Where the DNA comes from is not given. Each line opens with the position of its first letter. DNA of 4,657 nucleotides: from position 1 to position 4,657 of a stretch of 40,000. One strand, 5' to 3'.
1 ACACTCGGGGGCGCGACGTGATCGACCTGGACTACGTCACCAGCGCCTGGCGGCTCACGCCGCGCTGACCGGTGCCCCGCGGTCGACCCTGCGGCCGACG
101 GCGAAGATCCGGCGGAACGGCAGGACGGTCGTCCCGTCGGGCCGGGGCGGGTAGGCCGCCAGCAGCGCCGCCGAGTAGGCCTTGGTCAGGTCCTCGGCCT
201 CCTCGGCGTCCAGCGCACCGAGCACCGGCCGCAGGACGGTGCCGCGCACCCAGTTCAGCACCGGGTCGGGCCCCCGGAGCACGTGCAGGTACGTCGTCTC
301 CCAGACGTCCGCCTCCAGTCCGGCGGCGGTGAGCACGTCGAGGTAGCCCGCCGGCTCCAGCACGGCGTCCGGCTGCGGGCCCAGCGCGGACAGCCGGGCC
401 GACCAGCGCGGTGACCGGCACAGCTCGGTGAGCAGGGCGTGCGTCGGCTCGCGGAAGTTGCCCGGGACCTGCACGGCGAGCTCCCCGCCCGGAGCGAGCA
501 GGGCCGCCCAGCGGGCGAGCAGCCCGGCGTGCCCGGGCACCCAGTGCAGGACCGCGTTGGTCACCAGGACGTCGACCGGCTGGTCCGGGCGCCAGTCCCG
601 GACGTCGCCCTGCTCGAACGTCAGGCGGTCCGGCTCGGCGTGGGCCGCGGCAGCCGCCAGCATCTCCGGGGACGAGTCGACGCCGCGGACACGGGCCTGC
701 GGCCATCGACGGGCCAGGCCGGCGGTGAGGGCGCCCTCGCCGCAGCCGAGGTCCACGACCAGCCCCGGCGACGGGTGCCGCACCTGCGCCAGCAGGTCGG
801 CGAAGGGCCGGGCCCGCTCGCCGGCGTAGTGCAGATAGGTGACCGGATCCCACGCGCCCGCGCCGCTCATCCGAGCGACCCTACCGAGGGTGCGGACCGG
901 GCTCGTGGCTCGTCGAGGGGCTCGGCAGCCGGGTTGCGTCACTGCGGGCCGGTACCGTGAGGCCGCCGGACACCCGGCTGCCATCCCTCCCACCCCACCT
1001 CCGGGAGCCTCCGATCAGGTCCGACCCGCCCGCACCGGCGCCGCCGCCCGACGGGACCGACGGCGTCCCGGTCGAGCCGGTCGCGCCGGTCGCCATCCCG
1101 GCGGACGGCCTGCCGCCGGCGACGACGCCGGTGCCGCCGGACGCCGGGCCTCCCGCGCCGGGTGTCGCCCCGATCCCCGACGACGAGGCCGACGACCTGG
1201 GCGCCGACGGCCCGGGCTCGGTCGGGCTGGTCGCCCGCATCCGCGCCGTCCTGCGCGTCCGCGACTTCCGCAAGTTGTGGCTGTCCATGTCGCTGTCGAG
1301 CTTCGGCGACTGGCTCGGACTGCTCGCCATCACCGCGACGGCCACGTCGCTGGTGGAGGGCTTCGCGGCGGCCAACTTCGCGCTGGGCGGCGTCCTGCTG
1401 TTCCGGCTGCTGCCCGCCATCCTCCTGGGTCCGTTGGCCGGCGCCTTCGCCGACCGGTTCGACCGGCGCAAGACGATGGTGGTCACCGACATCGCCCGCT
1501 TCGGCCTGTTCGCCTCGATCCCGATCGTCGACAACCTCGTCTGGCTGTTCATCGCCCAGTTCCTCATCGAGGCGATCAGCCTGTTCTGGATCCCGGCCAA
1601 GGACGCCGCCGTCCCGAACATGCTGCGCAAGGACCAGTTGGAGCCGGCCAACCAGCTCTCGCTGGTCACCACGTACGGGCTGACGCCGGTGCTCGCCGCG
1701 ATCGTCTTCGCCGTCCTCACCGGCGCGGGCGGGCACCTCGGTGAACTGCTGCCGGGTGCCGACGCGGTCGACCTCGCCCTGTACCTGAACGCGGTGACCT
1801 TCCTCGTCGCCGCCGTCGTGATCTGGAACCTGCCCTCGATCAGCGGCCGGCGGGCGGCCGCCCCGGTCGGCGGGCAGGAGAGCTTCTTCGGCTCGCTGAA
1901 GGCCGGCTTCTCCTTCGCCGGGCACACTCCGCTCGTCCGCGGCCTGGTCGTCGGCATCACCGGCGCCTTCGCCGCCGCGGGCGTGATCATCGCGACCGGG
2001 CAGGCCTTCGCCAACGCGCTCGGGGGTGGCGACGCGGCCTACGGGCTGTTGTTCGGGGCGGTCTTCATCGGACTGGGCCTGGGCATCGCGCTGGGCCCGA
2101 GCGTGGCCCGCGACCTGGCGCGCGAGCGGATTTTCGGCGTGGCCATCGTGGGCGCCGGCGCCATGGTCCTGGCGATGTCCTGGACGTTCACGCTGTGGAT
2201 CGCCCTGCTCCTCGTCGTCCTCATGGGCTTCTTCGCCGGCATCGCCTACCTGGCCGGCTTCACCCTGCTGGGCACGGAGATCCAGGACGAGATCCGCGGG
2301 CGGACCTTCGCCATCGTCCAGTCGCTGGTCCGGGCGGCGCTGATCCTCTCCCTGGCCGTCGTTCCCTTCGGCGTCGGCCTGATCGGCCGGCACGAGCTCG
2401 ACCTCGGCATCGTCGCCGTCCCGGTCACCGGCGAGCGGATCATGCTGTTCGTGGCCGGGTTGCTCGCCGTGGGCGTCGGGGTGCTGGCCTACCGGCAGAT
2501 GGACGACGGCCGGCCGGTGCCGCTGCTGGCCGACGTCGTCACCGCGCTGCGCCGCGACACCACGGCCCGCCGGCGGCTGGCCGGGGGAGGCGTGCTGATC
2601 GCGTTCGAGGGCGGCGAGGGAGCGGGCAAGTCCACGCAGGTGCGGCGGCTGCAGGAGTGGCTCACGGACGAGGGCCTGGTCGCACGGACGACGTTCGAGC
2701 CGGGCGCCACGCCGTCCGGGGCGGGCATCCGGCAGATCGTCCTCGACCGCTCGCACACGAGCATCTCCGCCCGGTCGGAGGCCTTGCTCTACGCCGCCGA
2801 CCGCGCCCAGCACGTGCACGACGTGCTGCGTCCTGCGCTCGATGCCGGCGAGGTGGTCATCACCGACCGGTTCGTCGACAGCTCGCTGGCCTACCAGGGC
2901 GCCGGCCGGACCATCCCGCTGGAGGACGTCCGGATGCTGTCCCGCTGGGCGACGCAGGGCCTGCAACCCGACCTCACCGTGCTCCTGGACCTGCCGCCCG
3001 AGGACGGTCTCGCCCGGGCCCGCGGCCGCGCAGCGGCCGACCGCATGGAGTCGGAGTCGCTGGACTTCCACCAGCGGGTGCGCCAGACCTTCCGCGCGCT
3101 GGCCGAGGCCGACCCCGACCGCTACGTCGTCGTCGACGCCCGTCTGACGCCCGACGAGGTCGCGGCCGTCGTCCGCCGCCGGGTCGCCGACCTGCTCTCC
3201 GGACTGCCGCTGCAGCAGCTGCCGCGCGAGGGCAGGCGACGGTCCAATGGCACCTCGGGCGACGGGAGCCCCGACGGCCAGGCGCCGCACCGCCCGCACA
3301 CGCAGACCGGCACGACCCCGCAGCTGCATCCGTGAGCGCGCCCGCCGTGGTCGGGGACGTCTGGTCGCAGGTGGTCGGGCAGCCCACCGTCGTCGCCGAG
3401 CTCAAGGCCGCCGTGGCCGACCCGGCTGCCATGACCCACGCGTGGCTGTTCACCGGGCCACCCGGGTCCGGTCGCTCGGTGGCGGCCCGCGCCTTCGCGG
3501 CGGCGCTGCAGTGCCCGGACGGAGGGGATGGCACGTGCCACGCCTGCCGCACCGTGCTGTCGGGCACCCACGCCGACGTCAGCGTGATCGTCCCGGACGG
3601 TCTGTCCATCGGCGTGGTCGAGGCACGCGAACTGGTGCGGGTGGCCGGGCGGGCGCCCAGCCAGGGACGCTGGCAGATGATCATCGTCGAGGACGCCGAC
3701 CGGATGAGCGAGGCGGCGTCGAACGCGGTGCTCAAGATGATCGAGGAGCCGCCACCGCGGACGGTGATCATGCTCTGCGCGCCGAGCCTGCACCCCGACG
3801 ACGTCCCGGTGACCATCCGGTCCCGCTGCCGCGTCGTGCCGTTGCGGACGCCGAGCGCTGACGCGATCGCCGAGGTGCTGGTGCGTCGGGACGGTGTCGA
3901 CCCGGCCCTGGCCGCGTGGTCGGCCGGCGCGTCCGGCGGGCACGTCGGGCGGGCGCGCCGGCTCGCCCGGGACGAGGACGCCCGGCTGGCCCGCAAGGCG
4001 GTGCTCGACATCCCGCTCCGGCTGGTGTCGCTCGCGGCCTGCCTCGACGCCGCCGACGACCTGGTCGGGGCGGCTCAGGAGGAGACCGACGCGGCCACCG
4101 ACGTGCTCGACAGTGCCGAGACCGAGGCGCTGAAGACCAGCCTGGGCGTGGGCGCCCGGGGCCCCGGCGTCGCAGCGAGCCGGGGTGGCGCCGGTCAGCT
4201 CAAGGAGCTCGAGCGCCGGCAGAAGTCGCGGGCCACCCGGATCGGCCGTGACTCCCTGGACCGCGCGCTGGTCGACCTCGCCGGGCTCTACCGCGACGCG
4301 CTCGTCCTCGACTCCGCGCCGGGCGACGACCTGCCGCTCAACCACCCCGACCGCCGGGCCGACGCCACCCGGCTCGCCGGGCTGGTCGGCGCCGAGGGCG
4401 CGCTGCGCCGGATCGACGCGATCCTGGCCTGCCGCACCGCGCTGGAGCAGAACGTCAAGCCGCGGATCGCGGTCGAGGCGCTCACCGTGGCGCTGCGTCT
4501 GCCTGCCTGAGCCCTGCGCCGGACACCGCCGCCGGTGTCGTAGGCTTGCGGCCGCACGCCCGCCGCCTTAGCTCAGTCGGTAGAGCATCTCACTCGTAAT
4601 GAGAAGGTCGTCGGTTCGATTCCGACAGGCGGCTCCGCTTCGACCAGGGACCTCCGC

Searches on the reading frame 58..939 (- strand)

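Call 56: search_protein_families(library=pfam, proteins=[window:58-939:-], max_evalue=0.00001)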
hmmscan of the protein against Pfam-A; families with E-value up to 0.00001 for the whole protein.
window:58-939:- (294 aa): 6 families
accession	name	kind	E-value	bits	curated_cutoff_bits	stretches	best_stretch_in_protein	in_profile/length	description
PF13649.12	Methyltransf_25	-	8.4e-20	71.7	27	1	61-152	1-97/97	Methyltransferase domain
PF08241.18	Methyltransf_11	-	5.7e-17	62.6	21.2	1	62-155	1-94/95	Methyltransferase domain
PF13847.12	Methyltransf_31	-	2.6e-16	60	27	1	61-161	7-114/145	Methyltransferase domain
PF08242.18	Methyltransf_12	-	1e-15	58.7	30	1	62-154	1-98/98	Methyltransferase domain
PF13489.12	Methyltransf_23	-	7.3e-15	55.5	27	1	38-165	1-126/164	Methyltransferase domain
PF05175.20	MTS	-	1.4e-08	35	23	1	50-156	24-138/170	Methyltransferase small domain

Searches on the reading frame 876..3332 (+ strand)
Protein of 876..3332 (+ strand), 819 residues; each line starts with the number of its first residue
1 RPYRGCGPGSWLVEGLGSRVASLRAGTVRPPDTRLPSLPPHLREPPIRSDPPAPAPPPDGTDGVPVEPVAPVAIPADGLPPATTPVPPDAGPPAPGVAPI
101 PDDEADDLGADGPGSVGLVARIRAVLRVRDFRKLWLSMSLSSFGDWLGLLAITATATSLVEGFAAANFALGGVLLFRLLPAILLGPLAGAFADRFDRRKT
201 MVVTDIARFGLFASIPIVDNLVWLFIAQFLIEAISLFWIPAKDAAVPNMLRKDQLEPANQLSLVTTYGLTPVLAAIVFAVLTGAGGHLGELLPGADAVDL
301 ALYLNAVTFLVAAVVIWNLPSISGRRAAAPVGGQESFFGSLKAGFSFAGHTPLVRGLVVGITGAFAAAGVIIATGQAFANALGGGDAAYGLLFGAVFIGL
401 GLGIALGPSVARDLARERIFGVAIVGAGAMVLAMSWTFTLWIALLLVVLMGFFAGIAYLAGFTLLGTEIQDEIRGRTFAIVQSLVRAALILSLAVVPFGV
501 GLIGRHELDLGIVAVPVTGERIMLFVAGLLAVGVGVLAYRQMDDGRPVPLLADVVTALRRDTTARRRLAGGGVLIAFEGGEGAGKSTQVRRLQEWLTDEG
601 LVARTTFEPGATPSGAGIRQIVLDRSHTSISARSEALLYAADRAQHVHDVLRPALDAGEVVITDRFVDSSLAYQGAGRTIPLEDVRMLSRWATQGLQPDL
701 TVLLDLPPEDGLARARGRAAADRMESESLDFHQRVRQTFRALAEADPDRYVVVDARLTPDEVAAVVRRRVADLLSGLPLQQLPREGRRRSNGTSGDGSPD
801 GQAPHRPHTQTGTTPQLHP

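Call 56: search_protein_families(library=pfam, proteins=[window:876-3332:+], max_evalue=0.00001)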
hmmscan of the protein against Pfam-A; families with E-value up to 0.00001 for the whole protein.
window:876-3332:+ (819 aa): 3 families
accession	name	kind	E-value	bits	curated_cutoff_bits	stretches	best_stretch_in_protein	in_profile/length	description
PF02223.23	Thymidylate_kin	-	5.4e-46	157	27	1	577-763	1-182/185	Thymidylate kinase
PF05977.19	MFS_3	-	5.1e-14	52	27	1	125-489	6-356/524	Transmembrane secretion effector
PF07690.21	MFS_1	-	1.6e-09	37.6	33.4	0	134-365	1-219/347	Major Facilitator Superfamily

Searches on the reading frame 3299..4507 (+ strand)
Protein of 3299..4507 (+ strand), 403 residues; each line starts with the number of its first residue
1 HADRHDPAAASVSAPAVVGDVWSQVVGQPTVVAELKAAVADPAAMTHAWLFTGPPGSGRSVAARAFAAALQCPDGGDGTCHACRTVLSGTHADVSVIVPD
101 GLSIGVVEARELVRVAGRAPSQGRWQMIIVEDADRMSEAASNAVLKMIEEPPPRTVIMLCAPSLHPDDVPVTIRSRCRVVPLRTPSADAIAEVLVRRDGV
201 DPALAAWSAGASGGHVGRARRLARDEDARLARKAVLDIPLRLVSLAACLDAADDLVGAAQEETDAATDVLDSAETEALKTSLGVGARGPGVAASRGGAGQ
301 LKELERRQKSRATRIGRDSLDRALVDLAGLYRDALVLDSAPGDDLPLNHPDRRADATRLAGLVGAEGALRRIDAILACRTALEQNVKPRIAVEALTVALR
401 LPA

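Call 56: search_protein_families(library=pfam, proteins=[window:3299-4507:+], max_evalue=0.00001)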
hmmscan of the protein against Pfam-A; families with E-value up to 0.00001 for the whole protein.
window:3299-4507:+ (403 aa): 1 family
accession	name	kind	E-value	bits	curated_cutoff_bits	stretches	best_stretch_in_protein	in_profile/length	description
PF13177.12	DNA_pol3_delta2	-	7.9e-37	127.2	27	1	28-184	2-159/161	DNA polymerase III, delta subunit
